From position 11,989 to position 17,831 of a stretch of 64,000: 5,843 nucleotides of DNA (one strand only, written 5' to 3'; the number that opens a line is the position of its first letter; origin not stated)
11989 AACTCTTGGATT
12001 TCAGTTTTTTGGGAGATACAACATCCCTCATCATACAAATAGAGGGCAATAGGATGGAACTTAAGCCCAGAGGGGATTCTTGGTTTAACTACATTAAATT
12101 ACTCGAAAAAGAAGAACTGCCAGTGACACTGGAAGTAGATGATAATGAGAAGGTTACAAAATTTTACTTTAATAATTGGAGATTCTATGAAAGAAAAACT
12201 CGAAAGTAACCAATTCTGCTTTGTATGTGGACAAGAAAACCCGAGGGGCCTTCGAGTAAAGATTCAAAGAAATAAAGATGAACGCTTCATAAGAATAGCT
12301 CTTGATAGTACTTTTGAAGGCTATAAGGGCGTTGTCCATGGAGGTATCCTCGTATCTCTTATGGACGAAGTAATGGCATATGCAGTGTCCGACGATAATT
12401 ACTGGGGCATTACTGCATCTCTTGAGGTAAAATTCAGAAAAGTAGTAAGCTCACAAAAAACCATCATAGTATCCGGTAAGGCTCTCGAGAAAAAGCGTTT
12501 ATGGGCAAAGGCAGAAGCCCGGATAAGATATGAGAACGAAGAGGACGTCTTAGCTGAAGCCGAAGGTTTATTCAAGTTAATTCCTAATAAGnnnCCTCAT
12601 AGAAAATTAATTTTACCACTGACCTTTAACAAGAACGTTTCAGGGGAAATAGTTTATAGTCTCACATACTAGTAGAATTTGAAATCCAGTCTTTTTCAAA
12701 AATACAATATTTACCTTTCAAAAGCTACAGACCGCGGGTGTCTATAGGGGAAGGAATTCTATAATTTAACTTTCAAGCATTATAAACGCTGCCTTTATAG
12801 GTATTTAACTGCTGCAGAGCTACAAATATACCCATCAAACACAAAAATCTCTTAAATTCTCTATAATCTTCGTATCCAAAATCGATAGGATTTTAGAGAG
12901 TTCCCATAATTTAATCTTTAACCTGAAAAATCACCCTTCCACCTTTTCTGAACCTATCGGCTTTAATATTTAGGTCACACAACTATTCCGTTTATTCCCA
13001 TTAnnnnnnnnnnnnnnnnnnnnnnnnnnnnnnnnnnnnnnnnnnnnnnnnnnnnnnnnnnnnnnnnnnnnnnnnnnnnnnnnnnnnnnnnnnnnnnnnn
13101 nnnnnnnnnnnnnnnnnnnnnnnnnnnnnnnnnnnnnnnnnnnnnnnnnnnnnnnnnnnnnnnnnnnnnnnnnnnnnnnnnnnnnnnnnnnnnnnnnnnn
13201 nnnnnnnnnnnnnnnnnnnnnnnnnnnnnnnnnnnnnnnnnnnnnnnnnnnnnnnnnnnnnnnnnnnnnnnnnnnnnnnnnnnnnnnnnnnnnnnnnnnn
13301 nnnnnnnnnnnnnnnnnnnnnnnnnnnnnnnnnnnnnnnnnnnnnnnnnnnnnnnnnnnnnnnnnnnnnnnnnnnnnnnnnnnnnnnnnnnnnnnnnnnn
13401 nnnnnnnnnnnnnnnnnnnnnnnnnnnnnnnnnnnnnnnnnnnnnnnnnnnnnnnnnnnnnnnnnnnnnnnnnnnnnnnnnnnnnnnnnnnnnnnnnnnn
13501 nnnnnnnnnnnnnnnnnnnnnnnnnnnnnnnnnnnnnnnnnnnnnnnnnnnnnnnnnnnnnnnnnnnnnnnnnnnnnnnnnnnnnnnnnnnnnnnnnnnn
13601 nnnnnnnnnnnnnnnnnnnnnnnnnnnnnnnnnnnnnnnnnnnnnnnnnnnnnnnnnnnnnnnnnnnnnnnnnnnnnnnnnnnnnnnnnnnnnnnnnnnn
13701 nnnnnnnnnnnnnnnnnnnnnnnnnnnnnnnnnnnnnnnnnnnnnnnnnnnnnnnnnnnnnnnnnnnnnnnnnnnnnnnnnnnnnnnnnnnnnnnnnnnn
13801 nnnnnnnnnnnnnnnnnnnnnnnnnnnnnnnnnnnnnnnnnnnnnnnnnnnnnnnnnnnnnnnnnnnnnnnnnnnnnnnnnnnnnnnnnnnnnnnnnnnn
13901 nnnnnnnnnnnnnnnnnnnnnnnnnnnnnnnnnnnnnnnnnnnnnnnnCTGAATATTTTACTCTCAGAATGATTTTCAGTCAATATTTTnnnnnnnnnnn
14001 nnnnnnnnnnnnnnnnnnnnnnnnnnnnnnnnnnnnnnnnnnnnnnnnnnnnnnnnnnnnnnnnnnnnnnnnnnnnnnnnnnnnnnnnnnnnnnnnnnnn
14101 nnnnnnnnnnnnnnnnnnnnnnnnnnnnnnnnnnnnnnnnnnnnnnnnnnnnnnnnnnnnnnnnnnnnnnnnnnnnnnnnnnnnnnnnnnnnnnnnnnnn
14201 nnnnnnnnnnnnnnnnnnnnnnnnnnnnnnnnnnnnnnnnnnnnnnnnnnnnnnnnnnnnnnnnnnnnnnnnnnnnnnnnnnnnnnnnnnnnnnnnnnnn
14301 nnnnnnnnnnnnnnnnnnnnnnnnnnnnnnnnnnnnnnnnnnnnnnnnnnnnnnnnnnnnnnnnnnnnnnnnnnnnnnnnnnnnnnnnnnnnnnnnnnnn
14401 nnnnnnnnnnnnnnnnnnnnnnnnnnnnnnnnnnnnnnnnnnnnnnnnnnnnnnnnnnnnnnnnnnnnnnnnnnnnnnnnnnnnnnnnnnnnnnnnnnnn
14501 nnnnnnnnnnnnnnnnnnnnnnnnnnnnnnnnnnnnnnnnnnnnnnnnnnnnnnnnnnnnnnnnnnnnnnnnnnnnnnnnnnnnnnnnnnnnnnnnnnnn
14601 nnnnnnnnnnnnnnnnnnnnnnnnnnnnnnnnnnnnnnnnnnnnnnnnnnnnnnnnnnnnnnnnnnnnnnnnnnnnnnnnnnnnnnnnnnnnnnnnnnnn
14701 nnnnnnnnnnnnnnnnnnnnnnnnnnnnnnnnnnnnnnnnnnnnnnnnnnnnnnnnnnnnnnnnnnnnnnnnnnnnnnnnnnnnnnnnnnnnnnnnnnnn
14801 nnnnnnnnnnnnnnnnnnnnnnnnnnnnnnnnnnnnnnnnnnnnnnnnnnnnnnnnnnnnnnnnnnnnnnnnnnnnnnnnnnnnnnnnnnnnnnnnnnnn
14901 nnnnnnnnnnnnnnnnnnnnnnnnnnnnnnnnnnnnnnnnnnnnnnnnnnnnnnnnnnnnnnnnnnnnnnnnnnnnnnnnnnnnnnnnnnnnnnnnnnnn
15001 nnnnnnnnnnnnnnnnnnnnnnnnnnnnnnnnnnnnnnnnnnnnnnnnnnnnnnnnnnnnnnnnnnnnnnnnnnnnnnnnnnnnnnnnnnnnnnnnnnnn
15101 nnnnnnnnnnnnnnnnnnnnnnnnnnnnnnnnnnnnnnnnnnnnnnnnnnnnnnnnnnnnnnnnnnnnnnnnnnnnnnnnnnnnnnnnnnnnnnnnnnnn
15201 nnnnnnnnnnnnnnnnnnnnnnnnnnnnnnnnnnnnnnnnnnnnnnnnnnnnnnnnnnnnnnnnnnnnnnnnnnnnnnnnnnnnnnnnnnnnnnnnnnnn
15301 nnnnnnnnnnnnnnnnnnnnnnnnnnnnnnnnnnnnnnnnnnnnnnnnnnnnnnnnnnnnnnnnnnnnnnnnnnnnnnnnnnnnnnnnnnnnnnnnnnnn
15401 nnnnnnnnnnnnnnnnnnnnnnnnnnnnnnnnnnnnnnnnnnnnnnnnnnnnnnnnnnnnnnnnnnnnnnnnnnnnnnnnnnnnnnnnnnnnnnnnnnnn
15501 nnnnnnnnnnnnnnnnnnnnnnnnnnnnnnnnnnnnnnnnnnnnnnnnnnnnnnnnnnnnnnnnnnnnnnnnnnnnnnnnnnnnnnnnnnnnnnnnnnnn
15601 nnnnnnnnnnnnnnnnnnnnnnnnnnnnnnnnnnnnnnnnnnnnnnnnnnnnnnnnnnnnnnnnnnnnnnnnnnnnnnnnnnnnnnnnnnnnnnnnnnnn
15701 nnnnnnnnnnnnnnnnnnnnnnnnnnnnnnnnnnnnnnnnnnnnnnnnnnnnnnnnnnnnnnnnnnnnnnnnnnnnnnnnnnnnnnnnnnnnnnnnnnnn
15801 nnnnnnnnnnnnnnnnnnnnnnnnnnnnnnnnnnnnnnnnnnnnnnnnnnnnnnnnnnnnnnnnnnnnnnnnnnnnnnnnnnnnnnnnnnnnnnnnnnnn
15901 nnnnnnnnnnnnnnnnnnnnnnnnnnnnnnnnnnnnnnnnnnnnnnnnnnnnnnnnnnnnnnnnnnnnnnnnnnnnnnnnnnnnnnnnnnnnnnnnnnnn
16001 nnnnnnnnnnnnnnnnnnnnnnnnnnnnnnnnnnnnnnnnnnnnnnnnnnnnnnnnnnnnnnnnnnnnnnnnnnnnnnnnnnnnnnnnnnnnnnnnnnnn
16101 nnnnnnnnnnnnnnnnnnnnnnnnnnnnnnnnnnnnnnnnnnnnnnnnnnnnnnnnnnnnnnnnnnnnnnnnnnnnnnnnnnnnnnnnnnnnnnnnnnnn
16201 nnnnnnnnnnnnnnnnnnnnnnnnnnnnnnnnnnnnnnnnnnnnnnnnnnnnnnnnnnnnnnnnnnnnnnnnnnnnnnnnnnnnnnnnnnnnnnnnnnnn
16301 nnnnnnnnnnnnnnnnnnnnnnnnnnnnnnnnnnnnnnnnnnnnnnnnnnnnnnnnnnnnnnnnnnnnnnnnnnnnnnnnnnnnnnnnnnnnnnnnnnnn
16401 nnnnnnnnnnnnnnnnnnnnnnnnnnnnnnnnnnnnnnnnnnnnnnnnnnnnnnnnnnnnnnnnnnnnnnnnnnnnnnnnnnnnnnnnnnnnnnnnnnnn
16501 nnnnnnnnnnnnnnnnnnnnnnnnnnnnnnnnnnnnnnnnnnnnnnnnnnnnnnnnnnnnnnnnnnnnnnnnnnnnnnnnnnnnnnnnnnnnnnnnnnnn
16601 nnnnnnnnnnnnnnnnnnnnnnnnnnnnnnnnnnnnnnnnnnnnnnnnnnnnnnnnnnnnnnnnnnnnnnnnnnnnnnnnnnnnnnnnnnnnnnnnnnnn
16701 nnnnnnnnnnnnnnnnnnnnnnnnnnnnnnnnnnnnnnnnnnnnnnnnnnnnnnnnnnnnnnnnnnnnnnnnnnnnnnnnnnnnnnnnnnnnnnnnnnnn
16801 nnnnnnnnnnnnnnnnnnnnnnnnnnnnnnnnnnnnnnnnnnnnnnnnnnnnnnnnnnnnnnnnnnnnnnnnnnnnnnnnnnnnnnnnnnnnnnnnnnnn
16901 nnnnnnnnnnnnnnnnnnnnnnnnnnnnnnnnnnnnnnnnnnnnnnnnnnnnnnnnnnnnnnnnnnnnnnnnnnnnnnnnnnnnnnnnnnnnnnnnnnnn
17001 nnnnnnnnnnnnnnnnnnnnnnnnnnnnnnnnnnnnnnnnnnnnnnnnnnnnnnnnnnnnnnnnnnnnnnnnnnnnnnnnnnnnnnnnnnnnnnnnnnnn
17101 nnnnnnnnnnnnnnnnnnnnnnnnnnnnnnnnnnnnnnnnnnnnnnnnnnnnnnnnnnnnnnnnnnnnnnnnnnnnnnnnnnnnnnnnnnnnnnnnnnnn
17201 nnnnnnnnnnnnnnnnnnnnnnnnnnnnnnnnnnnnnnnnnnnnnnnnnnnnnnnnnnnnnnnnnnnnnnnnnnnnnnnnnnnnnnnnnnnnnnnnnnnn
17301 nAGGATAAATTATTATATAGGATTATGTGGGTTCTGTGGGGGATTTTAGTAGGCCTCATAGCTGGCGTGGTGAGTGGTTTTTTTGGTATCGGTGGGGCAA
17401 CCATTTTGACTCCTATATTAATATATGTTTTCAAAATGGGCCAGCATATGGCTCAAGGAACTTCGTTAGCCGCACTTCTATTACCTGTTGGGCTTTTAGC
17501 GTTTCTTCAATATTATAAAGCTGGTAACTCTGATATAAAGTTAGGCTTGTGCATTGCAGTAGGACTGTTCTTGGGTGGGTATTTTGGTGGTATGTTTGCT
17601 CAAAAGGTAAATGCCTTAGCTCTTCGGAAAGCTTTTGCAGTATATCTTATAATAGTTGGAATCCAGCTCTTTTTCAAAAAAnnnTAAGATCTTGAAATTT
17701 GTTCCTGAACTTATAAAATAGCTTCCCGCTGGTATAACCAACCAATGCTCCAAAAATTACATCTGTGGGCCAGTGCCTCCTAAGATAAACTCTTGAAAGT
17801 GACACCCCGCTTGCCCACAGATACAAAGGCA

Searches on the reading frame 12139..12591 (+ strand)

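Call 55: search_protein_families(library=pfam, proteins=[window:12139-12591:+], max_evalue=0.01)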
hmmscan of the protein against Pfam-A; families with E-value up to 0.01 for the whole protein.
window:12139-12591:+ (151 aa): 1 family
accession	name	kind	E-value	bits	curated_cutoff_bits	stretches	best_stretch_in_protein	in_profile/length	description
PF03061.28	4HBT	-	5.5e-06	27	20.6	1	64-135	2-76/79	Thioesterase superfamily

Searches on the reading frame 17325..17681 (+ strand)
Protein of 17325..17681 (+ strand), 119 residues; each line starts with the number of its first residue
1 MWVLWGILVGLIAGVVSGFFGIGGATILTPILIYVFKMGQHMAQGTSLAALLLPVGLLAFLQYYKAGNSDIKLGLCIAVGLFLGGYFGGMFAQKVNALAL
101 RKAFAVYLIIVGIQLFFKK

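Call 55: search_protein_families(library=pfam, proteins=[window:17325-17681:+], max_evalue=0.01)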
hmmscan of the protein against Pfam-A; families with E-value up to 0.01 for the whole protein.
window:17325-17681:+ (119 aa): 1 family
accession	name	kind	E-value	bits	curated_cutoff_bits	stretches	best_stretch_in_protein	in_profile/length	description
PF01925.25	TauE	-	2.7e-21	76.8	32.6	1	4-115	127-237/237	Sulfite exporter TauE/SafE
